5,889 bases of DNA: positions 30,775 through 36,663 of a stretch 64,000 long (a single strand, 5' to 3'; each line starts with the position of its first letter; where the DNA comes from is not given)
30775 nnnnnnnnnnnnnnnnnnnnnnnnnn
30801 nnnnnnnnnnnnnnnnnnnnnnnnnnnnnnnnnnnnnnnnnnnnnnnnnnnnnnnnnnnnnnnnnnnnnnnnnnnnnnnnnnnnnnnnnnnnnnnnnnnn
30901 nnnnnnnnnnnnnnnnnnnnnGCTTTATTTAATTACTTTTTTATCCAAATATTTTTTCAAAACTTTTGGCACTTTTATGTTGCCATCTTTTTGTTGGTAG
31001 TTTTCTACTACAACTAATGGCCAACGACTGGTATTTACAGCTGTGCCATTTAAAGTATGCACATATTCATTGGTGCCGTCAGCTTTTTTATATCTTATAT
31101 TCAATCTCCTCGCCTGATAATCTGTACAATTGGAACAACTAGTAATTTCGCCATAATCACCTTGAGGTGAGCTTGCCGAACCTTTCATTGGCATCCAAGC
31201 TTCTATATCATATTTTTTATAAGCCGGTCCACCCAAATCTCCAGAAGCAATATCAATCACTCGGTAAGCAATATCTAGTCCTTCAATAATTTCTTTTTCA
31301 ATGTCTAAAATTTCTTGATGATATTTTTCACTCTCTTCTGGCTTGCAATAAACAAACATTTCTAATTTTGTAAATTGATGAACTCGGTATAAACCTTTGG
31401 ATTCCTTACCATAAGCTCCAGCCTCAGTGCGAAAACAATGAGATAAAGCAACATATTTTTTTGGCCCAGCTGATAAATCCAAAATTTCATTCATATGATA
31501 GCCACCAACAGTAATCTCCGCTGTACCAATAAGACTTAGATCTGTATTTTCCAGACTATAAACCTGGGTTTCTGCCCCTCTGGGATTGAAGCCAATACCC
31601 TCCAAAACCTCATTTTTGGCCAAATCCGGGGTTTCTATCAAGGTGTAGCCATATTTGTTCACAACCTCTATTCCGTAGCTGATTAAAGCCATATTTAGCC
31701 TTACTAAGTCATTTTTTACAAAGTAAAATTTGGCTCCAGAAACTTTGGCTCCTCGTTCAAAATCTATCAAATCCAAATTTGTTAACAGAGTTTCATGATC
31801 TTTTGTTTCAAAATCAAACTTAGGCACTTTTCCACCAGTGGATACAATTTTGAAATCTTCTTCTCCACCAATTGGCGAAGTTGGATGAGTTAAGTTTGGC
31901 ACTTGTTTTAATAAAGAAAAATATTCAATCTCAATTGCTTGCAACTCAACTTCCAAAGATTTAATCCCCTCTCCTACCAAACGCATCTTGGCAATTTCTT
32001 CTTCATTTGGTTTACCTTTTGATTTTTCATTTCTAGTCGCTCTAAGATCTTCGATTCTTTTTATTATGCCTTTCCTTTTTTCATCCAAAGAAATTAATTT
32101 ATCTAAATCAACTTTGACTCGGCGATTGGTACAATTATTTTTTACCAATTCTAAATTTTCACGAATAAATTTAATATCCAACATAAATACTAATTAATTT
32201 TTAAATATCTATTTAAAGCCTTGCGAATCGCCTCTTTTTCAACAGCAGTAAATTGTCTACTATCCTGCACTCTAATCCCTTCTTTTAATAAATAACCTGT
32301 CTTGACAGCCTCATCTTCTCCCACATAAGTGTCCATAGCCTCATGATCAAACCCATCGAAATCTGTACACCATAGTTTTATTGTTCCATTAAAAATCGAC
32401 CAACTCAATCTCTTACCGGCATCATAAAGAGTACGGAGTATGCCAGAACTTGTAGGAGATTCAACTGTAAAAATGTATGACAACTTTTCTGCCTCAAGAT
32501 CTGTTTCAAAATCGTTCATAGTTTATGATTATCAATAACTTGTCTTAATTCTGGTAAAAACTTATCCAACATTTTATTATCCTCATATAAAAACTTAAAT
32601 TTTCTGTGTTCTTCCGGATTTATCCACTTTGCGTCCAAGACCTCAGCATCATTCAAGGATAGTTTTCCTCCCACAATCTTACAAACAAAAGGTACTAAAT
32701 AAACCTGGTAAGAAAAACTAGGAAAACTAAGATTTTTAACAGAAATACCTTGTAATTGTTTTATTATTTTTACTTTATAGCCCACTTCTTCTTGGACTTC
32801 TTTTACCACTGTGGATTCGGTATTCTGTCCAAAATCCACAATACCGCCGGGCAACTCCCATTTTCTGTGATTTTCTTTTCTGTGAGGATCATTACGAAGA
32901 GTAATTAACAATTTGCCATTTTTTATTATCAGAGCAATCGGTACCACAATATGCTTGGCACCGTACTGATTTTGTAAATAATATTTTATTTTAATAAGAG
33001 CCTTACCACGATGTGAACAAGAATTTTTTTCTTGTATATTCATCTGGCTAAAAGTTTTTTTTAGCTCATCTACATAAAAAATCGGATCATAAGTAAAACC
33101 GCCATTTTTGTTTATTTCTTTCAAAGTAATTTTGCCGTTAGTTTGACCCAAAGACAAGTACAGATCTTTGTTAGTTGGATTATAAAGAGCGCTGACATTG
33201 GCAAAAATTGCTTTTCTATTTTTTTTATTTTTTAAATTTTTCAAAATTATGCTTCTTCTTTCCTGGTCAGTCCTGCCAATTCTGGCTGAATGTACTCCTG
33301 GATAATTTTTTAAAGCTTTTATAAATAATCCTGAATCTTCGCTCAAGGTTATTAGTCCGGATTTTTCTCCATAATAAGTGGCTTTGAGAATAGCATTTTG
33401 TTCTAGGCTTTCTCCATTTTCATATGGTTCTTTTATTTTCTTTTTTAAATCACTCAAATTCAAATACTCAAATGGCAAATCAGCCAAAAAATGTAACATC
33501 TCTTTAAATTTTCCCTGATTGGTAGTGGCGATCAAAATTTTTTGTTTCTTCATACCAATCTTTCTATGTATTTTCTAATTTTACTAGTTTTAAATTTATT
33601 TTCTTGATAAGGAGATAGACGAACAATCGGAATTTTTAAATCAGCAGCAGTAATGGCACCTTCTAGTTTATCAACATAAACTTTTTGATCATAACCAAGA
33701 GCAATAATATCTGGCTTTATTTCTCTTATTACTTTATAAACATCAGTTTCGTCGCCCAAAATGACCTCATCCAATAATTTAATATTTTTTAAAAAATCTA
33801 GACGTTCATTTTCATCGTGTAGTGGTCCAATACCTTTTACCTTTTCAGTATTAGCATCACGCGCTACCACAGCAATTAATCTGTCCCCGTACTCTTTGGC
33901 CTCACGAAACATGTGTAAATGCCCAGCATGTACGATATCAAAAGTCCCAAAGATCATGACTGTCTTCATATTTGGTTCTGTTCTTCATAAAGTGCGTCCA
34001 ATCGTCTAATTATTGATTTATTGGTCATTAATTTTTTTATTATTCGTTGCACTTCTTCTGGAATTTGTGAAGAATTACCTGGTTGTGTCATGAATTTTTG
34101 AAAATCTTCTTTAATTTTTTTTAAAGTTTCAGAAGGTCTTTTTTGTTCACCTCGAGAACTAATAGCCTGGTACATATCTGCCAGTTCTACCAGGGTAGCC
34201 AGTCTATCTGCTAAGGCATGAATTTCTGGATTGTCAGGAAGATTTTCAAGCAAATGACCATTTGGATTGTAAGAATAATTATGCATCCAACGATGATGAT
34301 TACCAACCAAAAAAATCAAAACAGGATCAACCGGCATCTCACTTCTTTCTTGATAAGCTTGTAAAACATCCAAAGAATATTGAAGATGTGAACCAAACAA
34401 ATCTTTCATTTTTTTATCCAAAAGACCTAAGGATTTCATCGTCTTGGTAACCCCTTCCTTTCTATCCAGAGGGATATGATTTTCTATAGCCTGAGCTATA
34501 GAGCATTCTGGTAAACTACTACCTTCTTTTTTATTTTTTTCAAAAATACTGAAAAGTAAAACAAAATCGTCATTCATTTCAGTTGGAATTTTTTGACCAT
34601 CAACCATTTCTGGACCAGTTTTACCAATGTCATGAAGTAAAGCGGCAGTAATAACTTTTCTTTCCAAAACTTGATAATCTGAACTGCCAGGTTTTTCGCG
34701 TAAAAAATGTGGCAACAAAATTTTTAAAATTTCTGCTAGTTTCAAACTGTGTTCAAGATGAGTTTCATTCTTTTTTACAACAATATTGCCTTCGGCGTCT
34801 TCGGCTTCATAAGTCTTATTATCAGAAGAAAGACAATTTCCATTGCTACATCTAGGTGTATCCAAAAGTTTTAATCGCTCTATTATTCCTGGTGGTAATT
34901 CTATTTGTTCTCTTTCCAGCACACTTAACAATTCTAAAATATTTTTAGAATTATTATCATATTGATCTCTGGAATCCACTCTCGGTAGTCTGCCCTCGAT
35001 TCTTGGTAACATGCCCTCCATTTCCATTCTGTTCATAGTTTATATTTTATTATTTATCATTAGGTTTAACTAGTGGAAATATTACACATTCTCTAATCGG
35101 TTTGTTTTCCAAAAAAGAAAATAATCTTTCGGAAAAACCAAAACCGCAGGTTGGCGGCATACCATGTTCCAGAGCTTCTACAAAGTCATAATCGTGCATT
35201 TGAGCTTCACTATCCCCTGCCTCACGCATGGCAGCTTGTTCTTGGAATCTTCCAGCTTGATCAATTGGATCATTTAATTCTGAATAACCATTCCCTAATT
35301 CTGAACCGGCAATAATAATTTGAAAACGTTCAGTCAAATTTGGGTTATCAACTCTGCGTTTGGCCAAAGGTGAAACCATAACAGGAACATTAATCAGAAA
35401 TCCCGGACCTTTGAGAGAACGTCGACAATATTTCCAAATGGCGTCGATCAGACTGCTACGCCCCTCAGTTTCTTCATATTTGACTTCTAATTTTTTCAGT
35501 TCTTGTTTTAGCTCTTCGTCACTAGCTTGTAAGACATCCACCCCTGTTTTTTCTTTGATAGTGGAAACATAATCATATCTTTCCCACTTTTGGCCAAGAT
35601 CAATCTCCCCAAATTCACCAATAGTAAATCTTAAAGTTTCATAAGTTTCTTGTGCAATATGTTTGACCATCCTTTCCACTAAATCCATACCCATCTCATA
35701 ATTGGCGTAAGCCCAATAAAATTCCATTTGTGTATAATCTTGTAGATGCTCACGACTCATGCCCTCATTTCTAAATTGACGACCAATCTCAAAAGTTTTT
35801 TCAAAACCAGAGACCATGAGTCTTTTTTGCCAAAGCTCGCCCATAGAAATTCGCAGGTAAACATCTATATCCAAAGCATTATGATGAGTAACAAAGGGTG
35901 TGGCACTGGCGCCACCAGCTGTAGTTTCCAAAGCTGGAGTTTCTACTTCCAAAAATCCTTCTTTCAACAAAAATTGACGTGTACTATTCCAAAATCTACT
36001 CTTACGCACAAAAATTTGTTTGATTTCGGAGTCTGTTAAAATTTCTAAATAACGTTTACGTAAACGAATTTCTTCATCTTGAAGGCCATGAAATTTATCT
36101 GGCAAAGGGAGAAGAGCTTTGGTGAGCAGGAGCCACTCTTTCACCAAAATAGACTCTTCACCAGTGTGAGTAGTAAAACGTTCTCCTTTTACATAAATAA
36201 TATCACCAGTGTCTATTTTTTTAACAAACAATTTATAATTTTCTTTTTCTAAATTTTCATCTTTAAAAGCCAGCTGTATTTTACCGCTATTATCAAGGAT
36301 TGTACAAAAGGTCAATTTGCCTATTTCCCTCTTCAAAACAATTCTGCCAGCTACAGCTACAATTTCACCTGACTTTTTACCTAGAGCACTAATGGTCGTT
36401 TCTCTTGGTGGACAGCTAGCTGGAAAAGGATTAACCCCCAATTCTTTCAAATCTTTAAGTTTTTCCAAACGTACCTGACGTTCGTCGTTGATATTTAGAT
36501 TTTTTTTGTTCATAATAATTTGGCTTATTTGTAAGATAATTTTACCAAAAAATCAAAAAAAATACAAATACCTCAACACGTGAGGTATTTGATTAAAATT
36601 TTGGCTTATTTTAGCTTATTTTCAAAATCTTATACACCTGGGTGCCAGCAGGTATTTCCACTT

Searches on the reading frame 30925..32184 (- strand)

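Call 87: search_protein_families(library=pfam, proteins=[window:30925-32184:-], max_evalue=0.0001)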
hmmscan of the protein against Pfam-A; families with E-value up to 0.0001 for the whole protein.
window:30925-32184:- (419 aa): 2 families
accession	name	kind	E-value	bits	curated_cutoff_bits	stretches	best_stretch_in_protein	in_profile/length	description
PF00587.30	tRNA-synt_2b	-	9.8e-26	91.3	29.3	1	214-396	9-179/179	tRNA synthetase class II core domain (G, H, P, S and T)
PF02403.27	Seryl_tRNA_N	-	2.9e-19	69.7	28.2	1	1-98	1-107/108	Seryl-tRNA synthetase N-terminal domain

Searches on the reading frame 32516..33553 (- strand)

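Call 87: search_protein_families(library=pfam, proteins=[window:32516-33553:-], max_evalue=0.0001)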
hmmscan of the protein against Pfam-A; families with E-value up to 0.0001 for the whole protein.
window:32516-33553:- (345 aa): 2 families
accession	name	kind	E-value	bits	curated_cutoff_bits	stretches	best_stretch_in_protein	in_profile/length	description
PF01725.21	Ham1p_like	-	2e-47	162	22.5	1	6-190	1-184/186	Ham1 family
PF00293.34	NUDIX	-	2.8e-14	53.7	21.1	1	202-330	4-132/134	NUDIX domain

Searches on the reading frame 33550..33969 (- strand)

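Call 87: search_protein_families(library=pfam, proteins=[window:33550-33969:-], max_evalue=0.0001)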
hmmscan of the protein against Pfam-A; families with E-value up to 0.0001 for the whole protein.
window:33550-33969:- (139 aa): 1 family
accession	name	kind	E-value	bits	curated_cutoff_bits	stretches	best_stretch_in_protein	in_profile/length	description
PF01467.32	CTP_transf_like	-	1.8e-20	73.9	21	1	6-133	2-132/133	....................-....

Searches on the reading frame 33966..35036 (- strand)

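Call 87: search_protein_families(library=pfam, proteins=[window:33966-35036:-], max_evalue=0.0001)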
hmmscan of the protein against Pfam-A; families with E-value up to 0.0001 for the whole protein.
window:33966-35036:- (356 aa): 1 family
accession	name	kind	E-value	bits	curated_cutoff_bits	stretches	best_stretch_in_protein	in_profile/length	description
PF01966.28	HD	-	1.5e-09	38.5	22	1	94-190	2-88/116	HD domain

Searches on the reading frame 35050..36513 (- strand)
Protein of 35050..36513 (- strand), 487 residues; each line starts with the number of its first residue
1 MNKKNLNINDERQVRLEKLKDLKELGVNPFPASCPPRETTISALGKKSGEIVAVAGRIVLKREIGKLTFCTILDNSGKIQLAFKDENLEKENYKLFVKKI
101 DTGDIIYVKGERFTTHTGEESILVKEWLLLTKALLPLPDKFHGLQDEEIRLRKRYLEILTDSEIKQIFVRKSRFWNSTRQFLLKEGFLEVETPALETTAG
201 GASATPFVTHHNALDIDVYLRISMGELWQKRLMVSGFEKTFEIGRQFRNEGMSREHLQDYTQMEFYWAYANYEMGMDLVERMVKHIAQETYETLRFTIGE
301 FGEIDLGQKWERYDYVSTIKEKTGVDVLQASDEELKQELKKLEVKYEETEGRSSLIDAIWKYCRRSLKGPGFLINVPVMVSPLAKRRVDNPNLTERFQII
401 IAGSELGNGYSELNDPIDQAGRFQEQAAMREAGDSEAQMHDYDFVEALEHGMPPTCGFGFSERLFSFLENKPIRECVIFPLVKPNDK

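Call 87: search_protein_families(library=pfam, proteins=[window:35050-36513:-], max_evalue=0.0001)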
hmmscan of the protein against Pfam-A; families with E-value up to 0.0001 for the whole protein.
window:35050-36513:- (487 aa): 2 families
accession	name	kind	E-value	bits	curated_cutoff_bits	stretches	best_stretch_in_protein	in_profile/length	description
PF00152.25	tRNA-synt_2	-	4.1e-68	230.2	25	1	146-481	1-306/308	tRNA synthetases class II (D, K and N)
PF01336.31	tRNA_anti-codon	-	2.5e-12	47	27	1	52-129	1-74/75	OB-fold nucleic acid binding domain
